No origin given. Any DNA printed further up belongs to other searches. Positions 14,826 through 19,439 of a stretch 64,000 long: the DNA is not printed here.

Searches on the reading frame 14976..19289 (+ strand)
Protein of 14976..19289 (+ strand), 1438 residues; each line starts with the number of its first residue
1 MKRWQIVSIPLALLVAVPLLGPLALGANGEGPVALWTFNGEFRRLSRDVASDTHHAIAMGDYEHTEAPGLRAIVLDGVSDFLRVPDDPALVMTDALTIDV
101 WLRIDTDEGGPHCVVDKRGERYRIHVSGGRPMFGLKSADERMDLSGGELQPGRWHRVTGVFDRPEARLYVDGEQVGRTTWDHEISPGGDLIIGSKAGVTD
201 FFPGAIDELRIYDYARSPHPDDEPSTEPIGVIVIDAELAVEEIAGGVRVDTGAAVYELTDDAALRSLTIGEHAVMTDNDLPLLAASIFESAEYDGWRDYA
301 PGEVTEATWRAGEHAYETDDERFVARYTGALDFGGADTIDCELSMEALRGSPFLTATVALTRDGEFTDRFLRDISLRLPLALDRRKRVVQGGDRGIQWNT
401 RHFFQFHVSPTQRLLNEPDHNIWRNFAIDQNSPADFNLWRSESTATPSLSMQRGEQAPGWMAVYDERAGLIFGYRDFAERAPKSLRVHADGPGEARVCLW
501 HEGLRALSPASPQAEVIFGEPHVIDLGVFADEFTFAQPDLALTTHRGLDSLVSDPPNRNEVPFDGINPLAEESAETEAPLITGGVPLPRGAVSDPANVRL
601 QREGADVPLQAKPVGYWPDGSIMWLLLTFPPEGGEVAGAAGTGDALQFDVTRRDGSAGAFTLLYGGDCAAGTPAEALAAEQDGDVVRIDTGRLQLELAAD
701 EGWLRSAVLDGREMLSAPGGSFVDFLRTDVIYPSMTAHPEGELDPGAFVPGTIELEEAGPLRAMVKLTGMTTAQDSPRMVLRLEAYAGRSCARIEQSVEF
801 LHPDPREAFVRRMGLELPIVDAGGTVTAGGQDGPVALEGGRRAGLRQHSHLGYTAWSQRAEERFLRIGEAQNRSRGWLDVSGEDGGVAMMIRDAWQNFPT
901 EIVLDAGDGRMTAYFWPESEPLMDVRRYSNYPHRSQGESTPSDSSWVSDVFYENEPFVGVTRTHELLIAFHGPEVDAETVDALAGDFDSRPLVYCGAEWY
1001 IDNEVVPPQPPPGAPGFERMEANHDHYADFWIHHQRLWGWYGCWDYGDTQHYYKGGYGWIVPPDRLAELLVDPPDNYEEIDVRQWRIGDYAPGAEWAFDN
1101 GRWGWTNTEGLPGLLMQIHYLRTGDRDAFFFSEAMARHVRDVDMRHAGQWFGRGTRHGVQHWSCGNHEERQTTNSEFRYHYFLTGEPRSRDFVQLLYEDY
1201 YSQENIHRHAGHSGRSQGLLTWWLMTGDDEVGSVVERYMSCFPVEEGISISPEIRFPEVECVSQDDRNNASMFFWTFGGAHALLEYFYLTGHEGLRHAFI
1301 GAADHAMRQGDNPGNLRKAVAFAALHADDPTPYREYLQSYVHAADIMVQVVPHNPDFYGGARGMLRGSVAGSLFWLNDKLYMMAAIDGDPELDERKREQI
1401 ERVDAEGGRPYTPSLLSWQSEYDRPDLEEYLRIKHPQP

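Call 93: search_protein_families(library=pfam, proteins=[window:14976-19289:+], max_evalue=0.00001)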
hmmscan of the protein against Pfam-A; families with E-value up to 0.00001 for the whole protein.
window:14976-19289:+ (1438 aa): 4 families
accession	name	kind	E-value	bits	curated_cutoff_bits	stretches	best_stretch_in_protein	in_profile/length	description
PF21346.3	PcRGLX_3rd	-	7.2e-31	108.3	23.8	1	1095-1197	72-174/411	PcRGLX-like protein C-terminal alpha/alpha toroid domain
PF21345.3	PcRGLX_2nd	-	1.2e-26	94.1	23.5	2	420-500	208-288/360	PcRGLX-like protein central beta sandwich domain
PF13385.13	Laminin_G_3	-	6e-25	88.6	27.6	1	76-218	1-147/151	Concanavalin A-like lectin/glucanases superfamily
PF19501.5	PcRGLX_1st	-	6.5e-09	35.9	22.1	1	580-625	18-64/83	PcRGLX-like N-terminal RIFT barrel domain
